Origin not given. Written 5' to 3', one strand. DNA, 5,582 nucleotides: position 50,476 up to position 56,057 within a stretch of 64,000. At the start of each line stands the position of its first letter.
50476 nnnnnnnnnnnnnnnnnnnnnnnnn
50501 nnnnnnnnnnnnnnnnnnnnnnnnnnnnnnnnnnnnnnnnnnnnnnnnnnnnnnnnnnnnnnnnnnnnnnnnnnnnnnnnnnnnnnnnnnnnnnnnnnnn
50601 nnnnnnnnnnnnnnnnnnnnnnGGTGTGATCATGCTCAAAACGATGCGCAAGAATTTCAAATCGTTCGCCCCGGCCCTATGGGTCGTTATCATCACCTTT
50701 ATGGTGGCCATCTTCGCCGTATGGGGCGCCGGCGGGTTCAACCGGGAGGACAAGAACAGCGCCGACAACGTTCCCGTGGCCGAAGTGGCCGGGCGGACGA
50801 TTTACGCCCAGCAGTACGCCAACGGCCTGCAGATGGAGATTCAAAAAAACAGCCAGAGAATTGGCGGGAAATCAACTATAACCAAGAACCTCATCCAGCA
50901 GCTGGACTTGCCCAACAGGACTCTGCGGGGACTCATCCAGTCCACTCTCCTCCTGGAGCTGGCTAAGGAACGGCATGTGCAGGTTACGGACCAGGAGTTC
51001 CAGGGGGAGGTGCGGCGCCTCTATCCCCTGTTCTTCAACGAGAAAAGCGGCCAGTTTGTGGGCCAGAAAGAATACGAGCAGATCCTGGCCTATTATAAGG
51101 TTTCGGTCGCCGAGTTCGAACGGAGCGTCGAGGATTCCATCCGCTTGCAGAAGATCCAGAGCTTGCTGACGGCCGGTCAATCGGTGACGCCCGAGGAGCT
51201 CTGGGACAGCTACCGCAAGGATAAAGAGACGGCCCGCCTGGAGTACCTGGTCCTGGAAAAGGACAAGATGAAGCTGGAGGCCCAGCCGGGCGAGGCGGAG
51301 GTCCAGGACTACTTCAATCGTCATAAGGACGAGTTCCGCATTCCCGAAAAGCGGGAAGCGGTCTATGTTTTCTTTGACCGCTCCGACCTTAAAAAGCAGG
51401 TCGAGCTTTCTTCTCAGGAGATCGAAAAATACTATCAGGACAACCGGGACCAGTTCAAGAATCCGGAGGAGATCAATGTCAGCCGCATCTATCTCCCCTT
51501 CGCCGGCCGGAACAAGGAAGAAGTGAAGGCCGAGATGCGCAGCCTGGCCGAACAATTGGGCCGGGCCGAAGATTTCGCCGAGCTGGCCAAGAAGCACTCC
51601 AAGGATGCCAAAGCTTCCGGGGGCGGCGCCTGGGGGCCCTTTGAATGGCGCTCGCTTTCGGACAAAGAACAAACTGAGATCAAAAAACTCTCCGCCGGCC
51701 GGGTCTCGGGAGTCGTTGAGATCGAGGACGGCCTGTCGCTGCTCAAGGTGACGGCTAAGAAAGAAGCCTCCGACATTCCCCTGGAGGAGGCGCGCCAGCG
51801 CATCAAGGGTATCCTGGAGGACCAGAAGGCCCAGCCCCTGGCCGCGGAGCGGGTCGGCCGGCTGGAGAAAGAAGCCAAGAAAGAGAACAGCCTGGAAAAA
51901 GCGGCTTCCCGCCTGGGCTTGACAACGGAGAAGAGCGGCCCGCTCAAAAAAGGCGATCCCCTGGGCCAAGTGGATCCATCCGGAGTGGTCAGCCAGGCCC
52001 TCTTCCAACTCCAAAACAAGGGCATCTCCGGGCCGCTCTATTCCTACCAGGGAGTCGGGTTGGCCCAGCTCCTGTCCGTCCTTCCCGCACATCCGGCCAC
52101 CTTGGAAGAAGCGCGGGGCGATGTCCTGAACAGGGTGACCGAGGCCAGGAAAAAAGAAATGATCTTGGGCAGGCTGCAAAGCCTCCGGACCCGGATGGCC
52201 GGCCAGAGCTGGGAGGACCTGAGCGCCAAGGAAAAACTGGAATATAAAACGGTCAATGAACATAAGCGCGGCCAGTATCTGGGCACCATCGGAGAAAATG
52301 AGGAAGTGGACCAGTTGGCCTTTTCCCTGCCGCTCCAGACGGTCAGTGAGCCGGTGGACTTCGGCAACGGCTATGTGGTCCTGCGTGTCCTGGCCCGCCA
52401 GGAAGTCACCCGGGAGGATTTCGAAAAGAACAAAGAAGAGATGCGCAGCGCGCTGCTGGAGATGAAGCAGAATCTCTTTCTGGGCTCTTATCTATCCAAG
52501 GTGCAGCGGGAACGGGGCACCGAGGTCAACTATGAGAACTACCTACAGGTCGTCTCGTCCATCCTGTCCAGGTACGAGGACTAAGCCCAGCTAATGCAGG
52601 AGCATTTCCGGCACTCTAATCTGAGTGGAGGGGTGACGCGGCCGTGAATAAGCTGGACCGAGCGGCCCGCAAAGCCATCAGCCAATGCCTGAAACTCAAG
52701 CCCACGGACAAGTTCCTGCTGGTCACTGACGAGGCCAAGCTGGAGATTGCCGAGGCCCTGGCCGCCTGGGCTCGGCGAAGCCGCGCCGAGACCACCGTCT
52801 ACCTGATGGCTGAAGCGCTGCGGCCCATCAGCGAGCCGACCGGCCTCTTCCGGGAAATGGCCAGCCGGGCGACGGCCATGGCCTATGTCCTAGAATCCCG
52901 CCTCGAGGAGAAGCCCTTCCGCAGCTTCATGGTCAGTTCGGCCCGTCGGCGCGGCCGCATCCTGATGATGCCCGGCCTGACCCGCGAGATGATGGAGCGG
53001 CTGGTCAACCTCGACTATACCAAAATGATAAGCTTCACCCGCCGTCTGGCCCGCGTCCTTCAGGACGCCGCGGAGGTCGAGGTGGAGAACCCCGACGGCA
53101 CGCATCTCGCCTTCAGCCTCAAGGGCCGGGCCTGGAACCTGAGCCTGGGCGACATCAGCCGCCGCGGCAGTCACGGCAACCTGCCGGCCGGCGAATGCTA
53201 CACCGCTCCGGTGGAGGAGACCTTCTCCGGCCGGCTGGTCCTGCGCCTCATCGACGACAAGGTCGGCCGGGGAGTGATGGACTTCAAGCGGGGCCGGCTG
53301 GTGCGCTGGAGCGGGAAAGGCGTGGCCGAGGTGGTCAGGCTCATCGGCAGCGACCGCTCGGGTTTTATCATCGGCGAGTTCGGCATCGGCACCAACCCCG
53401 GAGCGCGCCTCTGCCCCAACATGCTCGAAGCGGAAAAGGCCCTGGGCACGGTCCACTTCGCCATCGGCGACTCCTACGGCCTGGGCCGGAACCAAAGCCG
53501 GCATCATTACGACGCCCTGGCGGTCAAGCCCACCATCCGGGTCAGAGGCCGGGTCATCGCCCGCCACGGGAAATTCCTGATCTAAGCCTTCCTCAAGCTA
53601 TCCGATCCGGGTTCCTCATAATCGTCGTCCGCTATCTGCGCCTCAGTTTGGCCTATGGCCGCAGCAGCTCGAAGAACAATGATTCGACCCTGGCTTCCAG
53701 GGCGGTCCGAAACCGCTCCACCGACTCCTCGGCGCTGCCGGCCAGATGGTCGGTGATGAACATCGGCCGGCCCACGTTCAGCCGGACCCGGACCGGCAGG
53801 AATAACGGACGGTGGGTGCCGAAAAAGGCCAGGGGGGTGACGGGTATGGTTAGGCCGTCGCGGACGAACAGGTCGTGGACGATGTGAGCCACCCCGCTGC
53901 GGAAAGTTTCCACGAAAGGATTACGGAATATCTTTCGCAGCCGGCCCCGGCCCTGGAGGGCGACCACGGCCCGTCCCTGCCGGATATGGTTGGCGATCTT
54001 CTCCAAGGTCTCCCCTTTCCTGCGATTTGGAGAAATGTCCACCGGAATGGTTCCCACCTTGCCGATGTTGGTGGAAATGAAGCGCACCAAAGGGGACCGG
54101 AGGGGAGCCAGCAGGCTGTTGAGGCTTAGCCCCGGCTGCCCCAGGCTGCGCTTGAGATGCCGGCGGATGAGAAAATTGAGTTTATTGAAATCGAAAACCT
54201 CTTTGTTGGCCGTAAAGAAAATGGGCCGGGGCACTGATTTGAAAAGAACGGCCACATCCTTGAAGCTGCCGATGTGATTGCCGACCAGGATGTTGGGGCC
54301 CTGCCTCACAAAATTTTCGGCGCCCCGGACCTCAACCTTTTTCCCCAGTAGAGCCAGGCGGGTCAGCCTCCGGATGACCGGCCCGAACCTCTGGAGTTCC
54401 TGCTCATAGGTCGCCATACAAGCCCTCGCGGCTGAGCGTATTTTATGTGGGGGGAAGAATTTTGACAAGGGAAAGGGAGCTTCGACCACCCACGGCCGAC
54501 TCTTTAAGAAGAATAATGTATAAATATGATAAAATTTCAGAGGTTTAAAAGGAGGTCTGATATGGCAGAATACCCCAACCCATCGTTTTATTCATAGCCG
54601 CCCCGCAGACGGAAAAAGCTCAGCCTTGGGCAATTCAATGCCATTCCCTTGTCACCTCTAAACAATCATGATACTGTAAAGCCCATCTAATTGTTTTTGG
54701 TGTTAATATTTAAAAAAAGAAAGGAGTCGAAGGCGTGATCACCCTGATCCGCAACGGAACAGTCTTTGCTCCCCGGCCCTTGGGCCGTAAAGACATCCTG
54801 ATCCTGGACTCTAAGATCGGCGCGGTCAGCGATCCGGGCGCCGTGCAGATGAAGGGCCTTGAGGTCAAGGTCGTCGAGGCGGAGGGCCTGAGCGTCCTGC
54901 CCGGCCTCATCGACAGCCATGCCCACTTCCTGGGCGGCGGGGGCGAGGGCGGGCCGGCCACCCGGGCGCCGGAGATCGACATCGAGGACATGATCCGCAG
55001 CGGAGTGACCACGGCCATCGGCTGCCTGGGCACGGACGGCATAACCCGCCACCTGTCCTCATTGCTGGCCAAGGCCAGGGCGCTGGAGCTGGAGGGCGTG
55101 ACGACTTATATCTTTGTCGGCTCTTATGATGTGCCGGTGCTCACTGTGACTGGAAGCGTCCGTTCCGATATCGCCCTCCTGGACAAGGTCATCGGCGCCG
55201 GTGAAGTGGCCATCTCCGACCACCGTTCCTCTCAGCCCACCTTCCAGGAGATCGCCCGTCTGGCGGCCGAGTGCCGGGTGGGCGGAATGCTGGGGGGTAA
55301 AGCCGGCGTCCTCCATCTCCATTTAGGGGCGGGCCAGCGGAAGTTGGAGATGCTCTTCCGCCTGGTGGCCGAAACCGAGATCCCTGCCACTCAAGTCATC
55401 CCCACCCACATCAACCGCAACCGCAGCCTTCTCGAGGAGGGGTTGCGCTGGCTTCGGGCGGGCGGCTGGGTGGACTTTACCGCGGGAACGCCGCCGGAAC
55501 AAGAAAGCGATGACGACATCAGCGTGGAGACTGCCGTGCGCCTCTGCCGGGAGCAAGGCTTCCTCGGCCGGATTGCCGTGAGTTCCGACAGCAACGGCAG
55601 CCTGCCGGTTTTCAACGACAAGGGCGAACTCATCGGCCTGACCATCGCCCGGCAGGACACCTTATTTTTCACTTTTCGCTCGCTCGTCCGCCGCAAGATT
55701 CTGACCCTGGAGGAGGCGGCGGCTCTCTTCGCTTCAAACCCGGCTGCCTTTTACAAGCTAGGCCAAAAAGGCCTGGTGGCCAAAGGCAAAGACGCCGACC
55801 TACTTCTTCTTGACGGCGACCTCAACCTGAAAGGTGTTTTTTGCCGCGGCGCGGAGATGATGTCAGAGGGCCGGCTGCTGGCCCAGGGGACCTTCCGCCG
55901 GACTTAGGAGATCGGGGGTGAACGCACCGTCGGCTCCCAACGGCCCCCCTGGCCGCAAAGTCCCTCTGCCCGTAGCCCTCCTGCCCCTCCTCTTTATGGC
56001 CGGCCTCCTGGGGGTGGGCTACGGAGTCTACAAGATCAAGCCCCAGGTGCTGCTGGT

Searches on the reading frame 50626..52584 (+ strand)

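Call 76: search_protein_families(library=pfam, proteins=[window:50626-52584:+], max_evalue=0.00001)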
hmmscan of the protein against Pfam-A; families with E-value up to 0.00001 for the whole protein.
window:50626-52584:+ (652 aa): 5 families
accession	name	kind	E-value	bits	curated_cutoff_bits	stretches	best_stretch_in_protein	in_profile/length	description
PF13145.12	Rotamase_2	-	2.7e-33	115.8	27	2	262-391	2-121/121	PPIC-type PPIASE domain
PF13624.11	SurA_N_3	-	2.4e-28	99.4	27.2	1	3-178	1-162/162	SurA-like N-terminal domain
PF00639.27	Rotamase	-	8.3e-18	65.6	21.7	1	294-376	12-96/97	PPIC-type PPIASE domain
PF13623.11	SurA_N_2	-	7e-14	52.3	28.5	1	11-145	4-137/145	SurA-like N-terminal domain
PF13616.12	Rotamase_3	-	4.2e-13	50.3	22.5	1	266-379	3-116/116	PPIC-type PPIASE domain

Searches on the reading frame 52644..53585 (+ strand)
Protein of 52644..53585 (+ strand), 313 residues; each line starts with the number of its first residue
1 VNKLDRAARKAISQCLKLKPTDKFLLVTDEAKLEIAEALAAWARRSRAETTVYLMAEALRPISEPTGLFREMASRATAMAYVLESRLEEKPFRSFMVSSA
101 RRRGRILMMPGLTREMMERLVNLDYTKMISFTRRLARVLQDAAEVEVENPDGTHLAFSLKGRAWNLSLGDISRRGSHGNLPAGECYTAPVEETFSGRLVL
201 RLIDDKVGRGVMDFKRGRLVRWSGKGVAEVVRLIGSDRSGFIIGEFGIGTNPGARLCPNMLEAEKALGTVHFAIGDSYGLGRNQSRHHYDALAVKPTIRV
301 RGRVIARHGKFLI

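Call 76: search_protein_families(library=pfam, proteins=[window:52644-53585:+], max_evalue=0.00001)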
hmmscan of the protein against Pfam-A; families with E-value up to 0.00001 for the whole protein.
window:52644-53585:+ (313 aa): 1 family
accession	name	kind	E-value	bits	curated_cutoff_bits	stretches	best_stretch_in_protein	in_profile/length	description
PF02073.20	Peptidase_M29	-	1.1e-11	44.6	27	1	134-279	194-351/406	Thermophilic metalloprotease (M29)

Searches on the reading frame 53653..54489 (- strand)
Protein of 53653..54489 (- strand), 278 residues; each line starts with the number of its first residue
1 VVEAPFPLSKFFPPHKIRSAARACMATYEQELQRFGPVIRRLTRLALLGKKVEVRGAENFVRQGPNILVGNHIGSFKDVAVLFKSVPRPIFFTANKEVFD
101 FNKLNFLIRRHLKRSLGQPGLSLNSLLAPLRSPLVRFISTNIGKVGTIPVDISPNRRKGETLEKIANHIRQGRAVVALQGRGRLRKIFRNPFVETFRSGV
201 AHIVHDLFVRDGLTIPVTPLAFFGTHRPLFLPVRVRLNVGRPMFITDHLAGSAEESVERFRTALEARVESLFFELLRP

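Call 8: search_protein_families(library=pfam, proteins=[window:53653-54489:-], max_evalue=0.01)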
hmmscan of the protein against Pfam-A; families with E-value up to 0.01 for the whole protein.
window:53653-54489:- (278 aa): 1 family
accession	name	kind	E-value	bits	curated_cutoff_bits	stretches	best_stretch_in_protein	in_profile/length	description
PF01553.26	Acyltransferase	-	7.3e-10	39.2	23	1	51-110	1-63/132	Acyltransferase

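Call 9: search_protein_families(library=ncbifam, proteins=[window:53653-54489:-], max_evalue=0.01)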
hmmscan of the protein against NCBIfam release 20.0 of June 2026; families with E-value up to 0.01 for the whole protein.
window:53653-54489:- (278 aa): 2 families
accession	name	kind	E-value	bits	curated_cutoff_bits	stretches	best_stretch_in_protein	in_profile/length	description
NF006386.0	PRK08633.1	equivalog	1.1e-10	39.9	1221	1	50-109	427-485/1147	acyl-[ACP]--phospholipid O-acyltransferase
TIGR00530.1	AGP_acyltrn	subfamily_domain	2.4e-07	30.6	102.95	1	50-107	2-58/130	1-acylglycerol-3-phosphate O-acyltransferase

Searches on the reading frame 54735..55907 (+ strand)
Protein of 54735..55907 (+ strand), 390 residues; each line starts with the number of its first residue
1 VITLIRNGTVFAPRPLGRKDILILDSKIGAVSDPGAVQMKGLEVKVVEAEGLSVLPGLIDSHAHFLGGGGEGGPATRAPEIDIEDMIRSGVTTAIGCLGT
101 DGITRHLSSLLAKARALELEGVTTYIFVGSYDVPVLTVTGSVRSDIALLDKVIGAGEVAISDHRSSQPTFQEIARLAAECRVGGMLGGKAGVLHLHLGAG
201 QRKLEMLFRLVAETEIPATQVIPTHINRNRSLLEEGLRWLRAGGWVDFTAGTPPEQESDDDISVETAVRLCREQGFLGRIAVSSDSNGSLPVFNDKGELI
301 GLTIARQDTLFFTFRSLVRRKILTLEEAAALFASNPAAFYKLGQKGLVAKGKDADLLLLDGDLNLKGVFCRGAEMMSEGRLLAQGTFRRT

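Call 8: search_protein_families(library=pfam, proteins=[window:54735-55907:+], max_evalue=0.01)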
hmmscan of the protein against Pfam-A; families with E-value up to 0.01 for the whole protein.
window:54735-55907:+ (390 aa): 2 families
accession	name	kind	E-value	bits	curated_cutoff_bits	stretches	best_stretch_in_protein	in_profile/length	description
PF07969.17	Amidohydro_3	-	2.3e-14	54.2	29.7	2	320-362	404-447/472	Amidohydrolase family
PF01979.26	Amidohydro_1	-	7.1e-14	52.2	25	2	277-372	244-342/345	Amidohydrolase family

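Call 9: search_protein_families(library=ncbifam, proteins=[window:54735-55907:+], max_evalue=0.01)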
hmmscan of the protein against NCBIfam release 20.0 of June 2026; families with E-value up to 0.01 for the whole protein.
window:54735-55907:+ (390 aa): 49 families (the best 25 are shown)
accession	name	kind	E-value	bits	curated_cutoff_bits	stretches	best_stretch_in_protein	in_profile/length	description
TIGR01975.1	isoAsp_dipep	equivalog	2.4e-143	478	331.25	1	3-387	2-388/389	beta-aspartyl-peptidase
NF004839.0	PRK06189.1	equivalog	7.2e-15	54.6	631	2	4-65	6-63/451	allantoinase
TIGR03178.1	allantoinase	equivalog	3.1e-14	52.6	357.85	2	304-362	329-386/441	allantoinase AllB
TIGR02033.1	D-hydantoinase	equivalog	3.5e-13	49.3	393.25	2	4-65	2-60/454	dihydropyrimidinase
NF002668.0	PRK02382.1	equivalog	8.4e-13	47.8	452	2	317-361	328-372/436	dihydroorotase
NF006559.0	PRK09060.1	equivalog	1.1e-12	47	482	1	3-71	7-71/444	dihydroorotase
NF005960.0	PRK08044.1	equivalog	4.9e-12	45.3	688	2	307-361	339-393/453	allantoinase AllB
NF006689.0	PRK09237.1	equivalog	4.2e-11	42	371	1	3-100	5-97/383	amidohydrolase/deacetylase family metallohydrolase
NF006837.0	PRK09357.1-2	equivalog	2.8e-10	39.3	575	1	1-71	1-69/428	dihydroorotase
NF006839.0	PRK09357.1-4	equivalog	3.4e-10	39.1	576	1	3-68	2-65/422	dihydroorotase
NF011987.0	PRK15446.2-3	subfamily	3.8e-10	39.1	253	1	317-381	321-389/395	alpha-D-ribose 1-methylphosphonate 5-triphosphate diphosphatase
NF005751.0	PRK07575.1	equivalog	6.9e-10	38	529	2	3-116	5-113/440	dihydroorotase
NF006688.0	PRK09236.1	equivalog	7.4e-10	38.2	535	1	3-127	4-122/444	dihydroorotase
NF009941.0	PRK13404.1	subfamily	7.5e-10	38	647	2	3-66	6-64/478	dihydropyrimidinase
NF058539.1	ergo_uti2_ErtD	equivalog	1.4e-09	37.4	650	1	292-362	325-391/449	hydantoin-5-propionate amidohydrolase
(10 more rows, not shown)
